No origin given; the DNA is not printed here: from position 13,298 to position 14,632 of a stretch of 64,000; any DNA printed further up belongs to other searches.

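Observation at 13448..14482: Cys-loop-receptor-type pentameric ligand-gated ion channel homologue in an archaeon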

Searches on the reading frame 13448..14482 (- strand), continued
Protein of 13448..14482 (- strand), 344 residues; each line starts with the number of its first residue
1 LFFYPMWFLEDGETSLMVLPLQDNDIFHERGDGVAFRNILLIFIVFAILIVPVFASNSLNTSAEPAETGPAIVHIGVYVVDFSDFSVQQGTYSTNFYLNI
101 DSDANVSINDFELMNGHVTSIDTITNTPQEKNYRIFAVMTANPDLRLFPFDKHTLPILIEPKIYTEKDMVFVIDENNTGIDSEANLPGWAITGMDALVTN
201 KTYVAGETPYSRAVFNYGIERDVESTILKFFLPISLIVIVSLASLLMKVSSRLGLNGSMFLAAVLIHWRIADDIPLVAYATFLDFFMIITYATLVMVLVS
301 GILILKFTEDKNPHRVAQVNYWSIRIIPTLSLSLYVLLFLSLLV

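Call 20: search_solved_structures(query=A2, max_evalue=0.001, show_alignments=2)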
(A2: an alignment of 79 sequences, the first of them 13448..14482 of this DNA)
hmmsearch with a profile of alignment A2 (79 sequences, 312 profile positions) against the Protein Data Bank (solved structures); distinct sequences matched with E-value up to 0.001: 306 (the best 60 are shown).
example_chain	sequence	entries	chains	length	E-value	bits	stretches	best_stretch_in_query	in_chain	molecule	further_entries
5osa_A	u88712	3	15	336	8.8e-41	143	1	99-309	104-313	Proton-gated ion channel,Gamma-aminobutyric acid receptor subunit alpha-1,Gamma-aminobutyr | Proton-gated ion channel,Gamma-aminobutyric acid receptor subunit a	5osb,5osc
6hja_A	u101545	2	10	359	1.2e-40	142.6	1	99-311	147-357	Proton-gated ion channel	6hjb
6f12_A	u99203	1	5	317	3.1e-40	141.2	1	99-311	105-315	Proton-gated ion channel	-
6f11_A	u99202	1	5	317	3.6e-40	141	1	80-311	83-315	Proton-gated ion channel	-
6f0z_A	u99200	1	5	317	4e-40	140.9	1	98-311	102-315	Proton-gated ion channel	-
8i42_A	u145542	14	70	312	5.1e-40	140.5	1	99-311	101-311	Proton-gated ion channel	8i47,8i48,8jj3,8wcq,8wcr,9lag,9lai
4ilc_A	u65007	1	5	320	5.1e-40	140.5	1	99-311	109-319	Proton-gated ion channel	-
8i41_A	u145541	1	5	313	5.1e-40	140.5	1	99-311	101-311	Proton-gated ion channel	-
6f0r_A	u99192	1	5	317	5.4e-40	140.5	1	98-311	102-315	Proton-gated ion channel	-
6f0n_A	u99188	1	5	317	5.5e-40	140.4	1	80-311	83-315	Proton-gated ion channel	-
4il9_A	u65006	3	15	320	5.6e-40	140.4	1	99-311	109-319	Proton-gated ion channel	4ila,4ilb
4qh1_A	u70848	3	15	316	6.4e-40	140.2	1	99-311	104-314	Proton-gated ion channel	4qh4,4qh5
4ire_A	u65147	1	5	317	6.6e-40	140.2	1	99-311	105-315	Proton-gated ion channel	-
6f0u_A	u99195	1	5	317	7e-40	140.1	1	99-311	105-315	Proton-gated ion channel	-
3tlt_A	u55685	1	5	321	7.1e-40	140.1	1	99-311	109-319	Glr4197 protein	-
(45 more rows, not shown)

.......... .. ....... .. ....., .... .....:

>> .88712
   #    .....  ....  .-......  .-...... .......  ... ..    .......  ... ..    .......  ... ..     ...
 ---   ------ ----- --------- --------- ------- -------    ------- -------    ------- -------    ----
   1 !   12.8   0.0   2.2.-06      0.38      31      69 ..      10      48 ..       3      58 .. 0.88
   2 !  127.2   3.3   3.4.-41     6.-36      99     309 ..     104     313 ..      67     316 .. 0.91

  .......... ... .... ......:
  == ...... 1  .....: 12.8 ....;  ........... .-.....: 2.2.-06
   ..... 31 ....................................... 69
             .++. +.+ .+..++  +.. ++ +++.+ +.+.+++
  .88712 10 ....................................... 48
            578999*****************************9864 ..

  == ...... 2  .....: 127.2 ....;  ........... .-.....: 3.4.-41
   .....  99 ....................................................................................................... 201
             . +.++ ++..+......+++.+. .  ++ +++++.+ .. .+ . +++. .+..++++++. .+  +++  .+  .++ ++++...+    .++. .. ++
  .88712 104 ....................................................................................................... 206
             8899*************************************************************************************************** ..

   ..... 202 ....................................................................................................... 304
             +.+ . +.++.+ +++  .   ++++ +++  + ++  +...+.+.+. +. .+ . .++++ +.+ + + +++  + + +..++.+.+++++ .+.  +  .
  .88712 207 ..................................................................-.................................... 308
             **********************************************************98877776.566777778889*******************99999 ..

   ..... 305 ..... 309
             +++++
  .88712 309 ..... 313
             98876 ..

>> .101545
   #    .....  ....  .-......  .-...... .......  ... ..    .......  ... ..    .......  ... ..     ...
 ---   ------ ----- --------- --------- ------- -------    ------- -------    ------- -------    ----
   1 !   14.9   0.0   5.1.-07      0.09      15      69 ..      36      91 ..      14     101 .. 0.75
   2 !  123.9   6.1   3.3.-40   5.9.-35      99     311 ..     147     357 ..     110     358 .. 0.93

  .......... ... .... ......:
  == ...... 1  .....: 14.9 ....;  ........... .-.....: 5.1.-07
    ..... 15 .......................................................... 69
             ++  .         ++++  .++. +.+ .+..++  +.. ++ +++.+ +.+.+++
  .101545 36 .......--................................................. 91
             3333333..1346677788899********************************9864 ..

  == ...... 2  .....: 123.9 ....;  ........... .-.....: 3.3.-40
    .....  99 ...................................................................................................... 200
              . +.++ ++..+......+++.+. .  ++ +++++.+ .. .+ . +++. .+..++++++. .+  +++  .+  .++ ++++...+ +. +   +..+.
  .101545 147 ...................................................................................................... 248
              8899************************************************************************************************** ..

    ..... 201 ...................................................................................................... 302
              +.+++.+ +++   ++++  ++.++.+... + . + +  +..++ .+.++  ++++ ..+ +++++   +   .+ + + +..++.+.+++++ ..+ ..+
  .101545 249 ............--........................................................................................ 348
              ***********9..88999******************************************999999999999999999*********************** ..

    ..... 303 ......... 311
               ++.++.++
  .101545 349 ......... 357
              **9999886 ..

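Call 23: predict_structure(alignment_id=A2)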
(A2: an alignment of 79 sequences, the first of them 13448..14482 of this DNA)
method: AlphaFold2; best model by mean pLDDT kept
length: 344 residues; sequences in the alignment: 79
mean_pLDDT: 88.7   pTM: 0.77
mean pLDDT of the five models: 88.7, 88.7, 88.4, 88.4, 88.3
residues with pLDDT >= 90: 270; 70-90: 18; 50-70: 24; < 50: 32
segments of 3 or more residues with pLDDT < 50: 1-3, 12-20, 23-32, 62-65
pLDDT, mean of each block of 10 residues (from residue 1): 50 47 46 63 76 51 63 98 97 98 91 98 96 98 97 98 96 98 96 98 96 98 96 98 96 97 97 95 98 98 98 98 98 97 92
secondary structure, 60 per line:
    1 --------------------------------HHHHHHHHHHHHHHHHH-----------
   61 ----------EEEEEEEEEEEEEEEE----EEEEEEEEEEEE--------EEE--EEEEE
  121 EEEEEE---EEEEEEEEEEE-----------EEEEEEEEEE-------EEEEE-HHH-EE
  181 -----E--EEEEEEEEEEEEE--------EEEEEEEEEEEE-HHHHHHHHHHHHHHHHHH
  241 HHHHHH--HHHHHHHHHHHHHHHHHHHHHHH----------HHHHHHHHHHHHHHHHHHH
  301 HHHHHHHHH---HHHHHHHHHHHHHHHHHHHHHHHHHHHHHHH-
elements in order: H33-49 E71-86 E91-102 E111-113 E116-126 E130-140 E152-161 E169-173 E189-201 E210-221 H223-246 H249-271 H282-309 H313-343

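Call 26: find_related_loci(query=A1, collection=genome_contigs, flank=5000)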
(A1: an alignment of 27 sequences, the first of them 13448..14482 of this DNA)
Query A1 (344 aa) in genome_contigs; peptide patterns used: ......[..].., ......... (x = any residue, [..] = any of these).
61 stretches matched a pattern; 49 encode a relative of the query (tblastn E <= 1e-3); 48 distinct loci.
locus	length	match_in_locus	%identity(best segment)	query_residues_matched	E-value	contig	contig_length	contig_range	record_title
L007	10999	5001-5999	87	1-333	0e+0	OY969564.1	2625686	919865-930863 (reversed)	MAG: uncultured Methanoregulaceae archaeon isolate MFD02138.bin.c.1 genome assembly, chromosome: 1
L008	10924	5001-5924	76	37-344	5e-159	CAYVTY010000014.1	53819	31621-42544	MAG TPA_asm: uncultured Methanoregula sp. isolate binchicken_co3_321 genome assembly, contig: NODE_1721_length_53819_cov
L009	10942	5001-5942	75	30-344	4e-158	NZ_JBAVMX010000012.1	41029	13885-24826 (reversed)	MAG: Methanoregula sp. isolate MFD01857_ilm_asm_bin9 k127_125621, whole genome shotgun sequence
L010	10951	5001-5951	74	28-344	6e-158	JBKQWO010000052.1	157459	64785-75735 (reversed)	MAG: Methanoregula sp. isolate SEr3G3H3I__bin_84 SEr3G3H3I_000000458338, whole genome shotgun sequence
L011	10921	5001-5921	72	38-344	3e-151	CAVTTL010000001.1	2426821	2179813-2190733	MAG: uncultured Methanoregulaceae archaeon isolate MFD09567.bin.1.8 genome assembly, contig: contig_27168, whole genome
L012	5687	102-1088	67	15-343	5e-151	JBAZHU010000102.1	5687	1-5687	MAG: Methanoregula sp. isolate SO_2017_LW3_78 NODE_51350_length_5687_cov_1.620144_LW162_2017, whole genome shotgun seque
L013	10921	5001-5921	68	42-344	1e-137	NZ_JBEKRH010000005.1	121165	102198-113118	MAG: Methanoregula sp. isolate SPRUCE 506 SPRUCE_506_5, whole genome shotgun sequence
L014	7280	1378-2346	65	19-344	3e-136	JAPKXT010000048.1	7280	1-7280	MAG: Methanoregula sp. isolate LacPavin_0920_SED3_MAG_49_39 LacPavin_0920_SED3_scaffold_645534, whole genome shotgun seq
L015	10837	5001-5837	73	53-331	4e-134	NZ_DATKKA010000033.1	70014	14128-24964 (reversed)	MAG: Methanoregula sp. isolate SMAG_U14645 k141_3099730, whole genome shotgun sequence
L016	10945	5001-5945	65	19-335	3e-132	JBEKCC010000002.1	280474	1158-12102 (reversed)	MAG: Methanoregulaceae archaeon isolate SPRUCE 150 SPRUCE_150_2, whole genome shotgun sequence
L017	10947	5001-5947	67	13-331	2e-131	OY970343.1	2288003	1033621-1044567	MAG: uncultured Methanoregulaceae archaeon isolate MFD00082.bin.c.4 genome assembly, chromosome: 1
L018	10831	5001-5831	71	68-343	2e-124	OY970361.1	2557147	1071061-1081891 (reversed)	MAG: uncultured Methanoregulaceae archaeon isolate MFD01476.bin.2.40 genome assembly, chromosome: 1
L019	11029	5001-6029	59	14-342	2e-123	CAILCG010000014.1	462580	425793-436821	MAG: uncultured Methanomicrobiales archaeon isolate AM-lipid-01-D7_bin-1774 genome assembly, contig: bin-1774:14/28, who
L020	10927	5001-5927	61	36-344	2e-122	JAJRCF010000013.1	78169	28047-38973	MAG: Methanoregula sp. isolate OWC_0057 OWC_0057_scaffold00093, whole genome shotgun sequence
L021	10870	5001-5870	67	51-343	2e-122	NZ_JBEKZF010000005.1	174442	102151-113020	MAG: Methanoregula sp. isolate SPRUCE 692 SPRUCE_692_5, whole genome shotgun sequence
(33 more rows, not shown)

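Call 27: fold_search(model_id=the predicted structure, library=pdb)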
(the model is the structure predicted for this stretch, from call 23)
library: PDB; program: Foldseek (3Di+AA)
matches with E <= 10: 1460; with E <= 0.001: 1141
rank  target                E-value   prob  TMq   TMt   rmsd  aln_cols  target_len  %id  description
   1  6f0m_A                3.0e-22  1.00  0.70  0.78   6.2       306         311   17  GLIC mutant E35Q (released 2018-01-10)
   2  5mzr_A                3.3e-22  1.00  0.71  0.78   5.1       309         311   18  X-ray structure of the H235Q mutant of GLIC in complex with propofol (released 2018-02-14)
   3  6f0u_A                3.7e-22  1.00  0.73  0.80   4.7       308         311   18  GLIC mutant E35A (released 2018-01-10)
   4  5osb_C                3.9e-22  1.00  0.72  0.80   5.1       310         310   20  GLIC-GABAAR alpha1 chimera crystallized in complex with THDOC at pH4.5 (released 2017-10-11)
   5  6hy5_A                4.7e-22  1.00  0.70  0.77   6.2       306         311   17  THE GLIC PENTAMERIC LIGAND-GATED ION CHANNEL MUTANT Q193C (released 2018-12-19)
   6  4hfb_A                5.0e-22  1.00  0.70  0.77   6.2       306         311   17  The GLIC pentameric Ligand-Gated Ion Channel F14'A ethanol-sensitive mutant (Apo) (released 2013-04-17)
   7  4ila_E                5.6e-22  1.00  0.72  0.80   4.8       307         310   18  The pentameric ligand-gated ion channel GLIC A237F in complex with Cesium (released 2013-02-20)
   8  5osa_A                5.6e-22  1.00  0.72  0.79   5.1       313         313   20  GLIC-GABAAR alpha1 chimera crystallized at pH4.6 (released 2017-10-11)
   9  6f16_A                5.6e-22  1.00  0.71  0.78   5.1       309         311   18  GLIC mutant H277Q (released 2018-01-10)
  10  6f12_A                7.1e-22  1.00  0.71  0.78   5.1       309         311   18  GLIC mutant E181A (released 2018-01-10)
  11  6hz1_A                7.9e-22  1.00  0.73  0.80   4.7       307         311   18  THE GLIC PENTAMERIC LIGAND-GATED ION CHANNEL MUTANT E243C (released 2018-12-19)
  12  6f0n_A                8.9e-22  1.00  0.71  0.78   6.1       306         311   17  GLIC mutant E82A (released 2018-01-10)
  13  6f10_A                9.4e-22  1.00  0.71  0.78   5.0       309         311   18  GLIC mutant D88N (released 2018-01-10)
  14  6fl9_A                1.1e-21  1.00  0.71  0.78   3.0       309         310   18  The active form of a pentameric ion channel (sTeLIC) gated by alkaline pH - Wild type 2.3 Angstrom resolution (released 2018-05-16)
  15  4tnv_A                1.1e-21  1.00  0.68  0.69  13.2       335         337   17  C. elegans glutamate-gated chloride channel (GluCl) in complex with Fab in a non-conducting conformation (released 2014-08-13)
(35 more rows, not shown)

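Call 51: list_cluster_members(proteins=[P0124, P0128, P0129, P0131, P0132, P0135, P0137, P0141, P0143, P0144])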
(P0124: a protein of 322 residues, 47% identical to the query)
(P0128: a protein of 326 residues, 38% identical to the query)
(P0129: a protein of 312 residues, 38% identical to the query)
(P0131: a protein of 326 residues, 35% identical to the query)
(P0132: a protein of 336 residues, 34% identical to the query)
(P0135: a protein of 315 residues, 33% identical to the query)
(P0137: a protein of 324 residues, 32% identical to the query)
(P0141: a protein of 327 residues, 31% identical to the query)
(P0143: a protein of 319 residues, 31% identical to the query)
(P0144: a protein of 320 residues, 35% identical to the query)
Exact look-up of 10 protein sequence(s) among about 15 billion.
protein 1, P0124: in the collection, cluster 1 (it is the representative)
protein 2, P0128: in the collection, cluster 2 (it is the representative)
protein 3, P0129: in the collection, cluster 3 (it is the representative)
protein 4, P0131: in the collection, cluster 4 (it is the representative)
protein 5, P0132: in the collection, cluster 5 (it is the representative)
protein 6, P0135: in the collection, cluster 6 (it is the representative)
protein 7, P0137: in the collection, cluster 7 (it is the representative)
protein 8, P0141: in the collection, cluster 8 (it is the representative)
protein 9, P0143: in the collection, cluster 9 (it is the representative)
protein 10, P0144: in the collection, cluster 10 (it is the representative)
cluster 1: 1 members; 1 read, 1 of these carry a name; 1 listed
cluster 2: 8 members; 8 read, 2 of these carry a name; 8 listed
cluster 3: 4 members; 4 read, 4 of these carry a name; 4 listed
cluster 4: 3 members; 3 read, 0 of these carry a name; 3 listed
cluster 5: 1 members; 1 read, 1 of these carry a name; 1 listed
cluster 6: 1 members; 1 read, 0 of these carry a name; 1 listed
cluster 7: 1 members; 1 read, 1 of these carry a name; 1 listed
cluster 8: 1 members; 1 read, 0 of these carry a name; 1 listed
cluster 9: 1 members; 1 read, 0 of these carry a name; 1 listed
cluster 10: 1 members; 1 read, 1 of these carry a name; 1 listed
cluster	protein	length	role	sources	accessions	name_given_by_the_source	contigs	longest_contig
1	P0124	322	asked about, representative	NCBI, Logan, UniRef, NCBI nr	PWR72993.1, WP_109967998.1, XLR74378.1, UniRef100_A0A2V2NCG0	ligand-gated ion channel [Methanospirillum lacunae] | Neurotransmitter-gated ion-channel ligand-binding domain-containing protein n=1 ... | hypothetical protein [Methanospirillum lacunae]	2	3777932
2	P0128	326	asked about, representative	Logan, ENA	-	-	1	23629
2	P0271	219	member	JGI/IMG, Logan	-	hypothetical protein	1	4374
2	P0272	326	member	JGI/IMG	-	hypothetical protein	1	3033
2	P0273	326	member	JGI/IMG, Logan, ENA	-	-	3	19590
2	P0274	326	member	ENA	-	-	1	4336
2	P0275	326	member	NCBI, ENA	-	-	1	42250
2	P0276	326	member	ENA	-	-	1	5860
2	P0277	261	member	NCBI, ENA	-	-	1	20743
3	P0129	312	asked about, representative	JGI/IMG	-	hypothetical protein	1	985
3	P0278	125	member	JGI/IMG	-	hypothetical protein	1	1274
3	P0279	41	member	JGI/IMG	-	hypothetical protein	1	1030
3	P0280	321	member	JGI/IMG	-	hypothetical protein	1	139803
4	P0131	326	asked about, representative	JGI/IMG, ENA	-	-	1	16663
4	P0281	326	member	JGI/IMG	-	-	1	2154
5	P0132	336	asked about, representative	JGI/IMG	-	hypothetical protein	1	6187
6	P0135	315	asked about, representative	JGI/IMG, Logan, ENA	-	-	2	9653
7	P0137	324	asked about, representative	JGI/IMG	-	hypothetical protein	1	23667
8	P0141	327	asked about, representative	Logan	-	-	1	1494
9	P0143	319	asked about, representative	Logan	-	-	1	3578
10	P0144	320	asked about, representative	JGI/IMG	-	hypothetical protein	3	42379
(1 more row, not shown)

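Call 52: find_homologous_proteins(query=A2, max_evalue=1e-10)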
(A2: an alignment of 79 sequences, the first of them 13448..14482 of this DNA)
Query A2 (79 sequences) (344 aa, profile of the alignment): 354 proteins with E <= 1e-10 among 8000 candidates; the best 120 are listed.
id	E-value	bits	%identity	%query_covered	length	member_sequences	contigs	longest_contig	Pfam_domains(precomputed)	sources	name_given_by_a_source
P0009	2.7e-105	370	75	92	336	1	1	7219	-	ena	-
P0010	2.2e-104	367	76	90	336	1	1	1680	-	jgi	-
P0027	7.6e-104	365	75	84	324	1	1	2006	-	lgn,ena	-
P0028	8.1e-104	365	75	84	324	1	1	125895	-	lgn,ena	-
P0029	8.2e-104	365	72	90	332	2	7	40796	-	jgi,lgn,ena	-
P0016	9.0e-104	365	76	90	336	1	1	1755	-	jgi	jgi:hypothetical protein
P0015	1.8e-103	364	72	94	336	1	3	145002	-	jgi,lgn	jgi:hypothetical protein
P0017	1.9e-103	364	77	86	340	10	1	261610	-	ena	-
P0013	2.7e-103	363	76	90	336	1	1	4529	-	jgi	jgi:hypothetical protein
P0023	3.1e-103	363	76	84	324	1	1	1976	-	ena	-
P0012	4.4e-103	363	75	92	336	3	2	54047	-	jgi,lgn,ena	jgi:hypothetical protein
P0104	6.7e-103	362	57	97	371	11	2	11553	-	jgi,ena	jgi:hypothetical protein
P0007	7.4e-103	362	79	85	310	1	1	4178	-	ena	-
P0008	7.4e-103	362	79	85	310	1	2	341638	-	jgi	jgi:hypothetical protein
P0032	7.7e-103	362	73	81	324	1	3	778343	-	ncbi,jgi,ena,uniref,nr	ncbi:hypothetical protein [Methanoregula sp.]|uniref:hypothetical protein n=1 Tax=Methanoregula sp. 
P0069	1.5e-102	361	68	83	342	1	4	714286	-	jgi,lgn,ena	jgi:hypothetical protein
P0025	2.6e-102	360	72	89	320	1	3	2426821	-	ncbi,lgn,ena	-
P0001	6.5e-101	355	100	99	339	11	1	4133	-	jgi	jgi:hypothetical protein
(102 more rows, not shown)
